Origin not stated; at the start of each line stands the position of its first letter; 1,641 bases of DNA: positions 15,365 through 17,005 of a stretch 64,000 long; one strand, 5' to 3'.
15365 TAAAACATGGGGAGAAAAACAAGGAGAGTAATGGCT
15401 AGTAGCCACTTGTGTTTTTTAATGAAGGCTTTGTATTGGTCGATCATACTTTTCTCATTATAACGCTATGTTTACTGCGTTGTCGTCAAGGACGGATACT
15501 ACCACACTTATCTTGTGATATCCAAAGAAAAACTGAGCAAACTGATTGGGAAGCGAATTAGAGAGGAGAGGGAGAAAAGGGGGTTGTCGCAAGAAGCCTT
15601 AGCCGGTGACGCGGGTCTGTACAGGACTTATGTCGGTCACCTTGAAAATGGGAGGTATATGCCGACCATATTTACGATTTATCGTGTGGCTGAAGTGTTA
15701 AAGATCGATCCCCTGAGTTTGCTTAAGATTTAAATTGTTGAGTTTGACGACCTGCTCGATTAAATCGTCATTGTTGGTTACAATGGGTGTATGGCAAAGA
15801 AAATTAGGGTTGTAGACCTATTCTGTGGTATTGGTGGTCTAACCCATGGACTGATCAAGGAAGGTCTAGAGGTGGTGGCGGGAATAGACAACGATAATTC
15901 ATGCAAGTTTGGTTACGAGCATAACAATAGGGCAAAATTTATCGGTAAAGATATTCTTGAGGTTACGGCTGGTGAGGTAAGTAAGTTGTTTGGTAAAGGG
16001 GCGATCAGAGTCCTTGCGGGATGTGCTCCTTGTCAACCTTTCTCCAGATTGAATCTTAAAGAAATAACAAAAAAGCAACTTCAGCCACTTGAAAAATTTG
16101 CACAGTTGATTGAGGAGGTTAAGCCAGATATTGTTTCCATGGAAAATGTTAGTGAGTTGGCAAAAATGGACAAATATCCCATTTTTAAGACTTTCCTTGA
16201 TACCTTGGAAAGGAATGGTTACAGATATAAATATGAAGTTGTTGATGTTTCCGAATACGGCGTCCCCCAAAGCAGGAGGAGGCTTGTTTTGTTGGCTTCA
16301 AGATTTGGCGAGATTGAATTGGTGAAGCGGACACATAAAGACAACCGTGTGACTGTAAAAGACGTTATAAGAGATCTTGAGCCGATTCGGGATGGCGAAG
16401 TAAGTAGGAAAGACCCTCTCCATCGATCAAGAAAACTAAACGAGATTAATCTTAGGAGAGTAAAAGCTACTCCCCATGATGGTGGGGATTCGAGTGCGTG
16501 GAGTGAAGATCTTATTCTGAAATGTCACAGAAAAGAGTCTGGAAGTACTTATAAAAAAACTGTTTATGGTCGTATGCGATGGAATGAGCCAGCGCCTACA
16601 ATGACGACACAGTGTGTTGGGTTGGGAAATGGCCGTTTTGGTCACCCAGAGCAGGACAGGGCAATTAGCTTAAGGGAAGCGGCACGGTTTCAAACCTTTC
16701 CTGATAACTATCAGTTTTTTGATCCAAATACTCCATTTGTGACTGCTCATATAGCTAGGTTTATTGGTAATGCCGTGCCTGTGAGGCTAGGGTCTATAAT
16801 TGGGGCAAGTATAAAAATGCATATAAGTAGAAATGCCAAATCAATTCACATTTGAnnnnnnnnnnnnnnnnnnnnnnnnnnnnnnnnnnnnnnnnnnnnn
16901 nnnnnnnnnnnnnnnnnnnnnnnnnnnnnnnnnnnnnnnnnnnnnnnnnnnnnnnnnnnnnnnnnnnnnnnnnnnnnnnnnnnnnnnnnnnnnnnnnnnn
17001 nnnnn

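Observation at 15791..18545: dcm translationally overlapped with a MORC-like GHKL ATPase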

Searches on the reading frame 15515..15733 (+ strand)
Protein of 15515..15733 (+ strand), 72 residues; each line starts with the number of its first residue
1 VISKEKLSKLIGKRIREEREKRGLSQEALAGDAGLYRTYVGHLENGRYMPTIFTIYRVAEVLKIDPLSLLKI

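Call 3: search_protein_families(library=pfam, proteins=[window:15515-15733:+], max_evalue=0.01)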
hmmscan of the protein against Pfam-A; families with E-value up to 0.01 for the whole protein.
window:15515-15733:+ (72 aa): 5 families
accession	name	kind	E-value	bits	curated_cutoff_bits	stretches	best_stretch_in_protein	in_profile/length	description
PF01381.28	HTH_3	-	7.2e-15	55.2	23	1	15-66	1-52/55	Helix-turn-helix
PF12844.13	HTH_19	-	7.4e-13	48.7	30.2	1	12-70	1-59/64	Helix-turn-helix domain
PF13560.12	HTH_31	-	5.3e-12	46.3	27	1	11-66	2-58/64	Helix-turn-helix domain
PF13413.12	HTH_25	-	1.7e-05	24.9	24.6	1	15-48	2-35/62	Helix-turn-helix domain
PF13443.12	HTH_26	-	0.00036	21.2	22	1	14-67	1-55/63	Cro/C1-type HTH DNA-binding domain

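Call 4: search_protein_families(library=padloc, proteins=[window:15515-15733:+], max_evalue=0.01)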
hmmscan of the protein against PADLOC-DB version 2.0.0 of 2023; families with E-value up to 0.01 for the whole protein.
window:15515-15733:+ (72 aa): 20 families
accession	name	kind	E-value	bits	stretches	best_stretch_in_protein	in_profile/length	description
PDLC03665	Control_protein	-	1.8e-12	45.3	1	10-71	8-70/77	control protein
PDLC03664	Control_protein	-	9.6e-12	43.2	1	11-69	14-72/74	control protein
PDLC02926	HTH_VI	-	1e-10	39.7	1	11-69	2-60/92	-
PDLC04142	capH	-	4.7e-10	38.5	1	8-68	4-64/103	capH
PDLC03954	RmrA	-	2.4e-08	31.3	1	3-70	3-70/380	-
PDLC03947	RmrA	-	1.4e-07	28.7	1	4-64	5-65/383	-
PDLC03666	Control_protein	-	6.6e-07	27.7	1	11-65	7-61/77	control protein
PDLC03952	RmrA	-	7.6e-07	26.3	1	5-63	17-75/395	-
PDLC03671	Control_protein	-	2.8e-06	25.5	1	9-63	13-67/84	control protein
PDLC03536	REase_II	-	5.9e-06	24.1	1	8-70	8-70/237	Type II restriction enzyme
PDLC03944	RmrA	-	2.4e-05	21.6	1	8-63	4-59/384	-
PDLC03949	RmrA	-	6.1e-05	20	1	13-64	5-56/363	-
PDLC03946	RmrA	-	8.2e-05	19.5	1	13-63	5-55/357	-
PDLC04775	PDC-M69A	-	0.0001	20.8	1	9-71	6-68/113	-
PDLC03951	RmrA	-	0.00012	19.2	1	11-66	9-64/400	-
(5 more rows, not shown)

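Call 5: search_protein_families(library=ncbifam, proteins=[window:15515-15733:+], max_evalue=0.01)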
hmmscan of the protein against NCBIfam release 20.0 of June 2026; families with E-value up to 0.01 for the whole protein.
window:15515-15733:+ (72 aa): 12 families
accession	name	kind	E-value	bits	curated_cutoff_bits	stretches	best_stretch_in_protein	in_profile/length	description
TIGR03070.1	couple_hipB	subfamily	5.7e-11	42.2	71.65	1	11-63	3-55/58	type II toxin-antitoxin system Y4mF family antitoxin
NF006015.0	PRK08154.1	subfamily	6.4e-09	35.4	204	1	5-67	25-87/314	anaerobic benzoate catabolism transcriptional regulator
NF041951.1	phage_RstR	subfamily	1.3e-07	31.8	80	1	11-64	3-56/108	RstR family transcriptional repressor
TIGR00270.2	TIGR00270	equivalog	5.1e-07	29.6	110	1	12-65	77-130/159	multiprotein bridging factor aMBF1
NF047948.1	male_kill_WMK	equivalog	9.8e-07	28.5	300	1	6-70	158-222/300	WO male-killing family protein Wmk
NF007408.0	PRK09943.1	equivalog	7e-06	25.7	211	1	10-64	7-61/185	HTH-type transcriptional regulator PuuR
NF038139.1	Reg_Aceta_RamB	equivalog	2.6e-05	23.1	700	1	11-65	3-57/465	acetate metabolism transcriptional regulator RamB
NF007257.0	PRK09706.1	subfamily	3.1e-05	23.8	101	1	9-69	4-64/135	transcriptional repressor DicA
NF046032.1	TransRegSlrRBacil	equivalog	0.00018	21.6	250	1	10-65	1-57/149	HTH-type transcriptional regulator SlrR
NF041493.1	MobT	equivalog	0.0014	17.5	600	1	15-62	1-48/383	MobT family relaxase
NF003162.0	PRK04140.1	equivalog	0.0017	17.4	263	1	12-64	128-180/317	transcriptional regulator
TIGR03830.1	CxxCG_CxxCG_HTH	subfamily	0.0083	15.9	61.8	1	4-50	59-105/127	type II TA system antitoxin MqsA family protein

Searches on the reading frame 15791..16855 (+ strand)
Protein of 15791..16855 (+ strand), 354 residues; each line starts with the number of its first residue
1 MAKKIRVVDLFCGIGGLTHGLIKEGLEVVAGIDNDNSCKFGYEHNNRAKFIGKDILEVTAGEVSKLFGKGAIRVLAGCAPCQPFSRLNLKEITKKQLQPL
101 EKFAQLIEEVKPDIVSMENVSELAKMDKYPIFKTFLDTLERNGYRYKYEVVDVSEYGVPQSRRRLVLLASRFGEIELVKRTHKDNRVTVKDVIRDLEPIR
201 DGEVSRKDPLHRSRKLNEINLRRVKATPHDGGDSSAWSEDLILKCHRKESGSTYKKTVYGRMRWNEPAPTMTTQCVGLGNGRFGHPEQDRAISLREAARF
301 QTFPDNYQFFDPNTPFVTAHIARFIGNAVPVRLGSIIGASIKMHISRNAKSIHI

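Call 3: search_protein_families(library=pfam, proteins=[window:15791-16855:+], max_evalue=0.01)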
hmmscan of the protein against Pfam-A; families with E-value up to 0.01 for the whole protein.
window:15791-16855:+ (354 aa): 1 family
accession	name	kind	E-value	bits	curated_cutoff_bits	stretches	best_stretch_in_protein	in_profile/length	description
PF00145.23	DNA_methylase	-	8.4e-61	206.6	22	1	5-342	1-323/324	C-5 cytosine-specific DNA methylase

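Call 4: search_protein_families(library=padloc, proteins=[window:15791-16855:+], max_evalue=0.01)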
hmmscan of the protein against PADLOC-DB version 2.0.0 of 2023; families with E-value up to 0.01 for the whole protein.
window:15791-16855:+ (354 aa): 63 families (the best 25 are shown)
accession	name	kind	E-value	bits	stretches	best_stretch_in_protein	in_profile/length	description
PDLC03378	MTase_II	-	2.3e-85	284.9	1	4-349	2-334/344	Type II methyltransferase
PDLC02651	DrmMII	-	1.5e-77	259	1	4-352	2-364/371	DrmMII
PDLC00033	DruM2|DruM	-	1.1e-74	250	1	3-346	20-365/368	DNA cytosine methylase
PDLC03234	MTase_II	-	3.4e-67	225.3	1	1-349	1-370/375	Type II methyltransferase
PDLC03326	MTase_II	-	2e-54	183.3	1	4-346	4-377/412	Type II methyltransferase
PDLC03237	MTase_II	-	2.6e-51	172.6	2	6-179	795-977/1036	Type II methyltransferase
PDLC03272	MTase_II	-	5.5e-50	168.7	1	3-350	73-395/407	Type II methyltransferase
PDLC00026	DruM2|DruM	-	5.1e-45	152.5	1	2-348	2-321/336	DNA cytosine methylase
PDLC03279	MTase_II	-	2.9e-36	122.9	1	6-345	4-353/587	Type II methyltransferase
PDLC02649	DrmMII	-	2.7e-35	120.1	3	69-213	113-263/422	DrmMII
PDLC03225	MTase_II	-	1.2e-33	114.7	3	254-340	516-593/615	Type II methyltransferase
PDLC00030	DruM2|DruM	-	3.9e-33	113.1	2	3-168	4-182/380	DNA cytosine methylase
PDLC00027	DruM2|DruM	-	2.3e-32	110.8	2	3-171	10-172/361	DNA cytosine methylase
PDLC03270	MTase_II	-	2.4e-32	110.2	2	5-193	1-188/309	Type II methyltransferase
PDLC02648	DrmMII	-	7e-30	102.2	2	2-184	19-245/468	DrmMII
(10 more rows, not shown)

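Call 5: search_protein_families(library=ncbifam, proteins=[window:15791-16855:+], max_evalue=0.01)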
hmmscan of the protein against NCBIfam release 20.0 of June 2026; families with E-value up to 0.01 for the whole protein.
window:15791-16855:+ (354 aa): 2 families
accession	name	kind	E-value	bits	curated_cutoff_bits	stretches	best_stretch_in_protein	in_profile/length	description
TIGR00675.1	dcm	superfamily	7.6e-41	140.8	100.65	1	7-337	1-325/329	DNA (cytosine-5-)-methyltransferase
NF007772.0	PRK10458.1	subfamily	1.4e-06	27.1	710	1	3-157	87-261/472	DNA cytosine methylase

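Call 86: search_solved_structures(query=window:15791-16852:+, max_evalue=1e-10)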
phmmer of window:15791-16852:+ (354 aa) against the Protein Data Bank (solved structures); distinct sequences matched with E-value up to 1e-10: 40.
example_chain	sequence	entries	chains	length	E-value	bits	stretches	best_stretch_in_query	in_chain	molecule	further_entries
5gut_A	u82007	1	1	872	1e-27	100.7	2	3-174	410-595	DNA (cytosine-5)-methyltransferase 1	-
3pt9_A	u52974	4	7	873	1.8e-27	100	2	3-174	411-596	DNA (cytosine-5)-methyltransferase 1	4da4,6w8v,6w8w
3pt6_A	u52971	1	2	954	2.4e-27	99.6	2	3-174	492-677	DNA (cytosine-5)-methyltransferase 1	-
5wy1_A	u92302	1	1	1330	2.4e-27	99.5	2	3-174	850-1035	DNA (cytosine-5)-methyltransferase 1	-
3av4_A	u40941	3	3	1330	2.4e-27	99.5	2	3-174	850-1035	DNA (cytosine-5)-methyltransferase 1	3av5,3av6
5guv_A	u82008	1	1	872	4.1e-27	98.8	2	3-174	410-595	DNA (cytosine-5)-methyltransferase 1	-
9v36_A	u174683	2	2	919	3.4e-26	95.8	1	3-174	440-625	DNA (cytosine-5)-methyltransferase 1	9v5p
6x9i_A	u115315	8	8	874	5.6e-26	95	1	3-174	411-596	DNA (cytosine-5)-methyltransferase 1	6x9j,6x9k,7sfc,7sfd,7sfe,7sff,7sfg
3pta_A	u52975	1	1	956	7.6e-26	94.6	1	3-174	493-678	DNA (cytosine-5)-methyltransferase 1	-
3swr_A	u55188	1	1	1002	8.8e-26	94.4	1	3-174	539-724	DNA (cytosine-5)-methyltransferase 1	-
7xi9_A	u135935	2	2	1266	8.8e-26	94.4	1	3-174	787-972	DNA (cytosine-5)-methyltransferase 1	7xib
4yoc_A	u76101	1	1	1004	8.9e-26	94.4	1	3-174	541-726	DNA (cytosine-5)-methyltransferase 1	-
8xqc_A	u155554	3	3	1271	8.9e-26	94.4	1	3-174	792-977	DNA (cytosine-5)-methyltransferase 1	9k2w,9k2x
4wxx_A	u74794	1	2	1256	1.2e-25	93.9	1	3-174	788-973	DNA (cytosine-5)-methyltransferase 1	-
9z07_A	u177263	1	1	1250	1.7e-25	93.5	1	3-174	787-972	DNA (cytosine-5)-methyltransferase 1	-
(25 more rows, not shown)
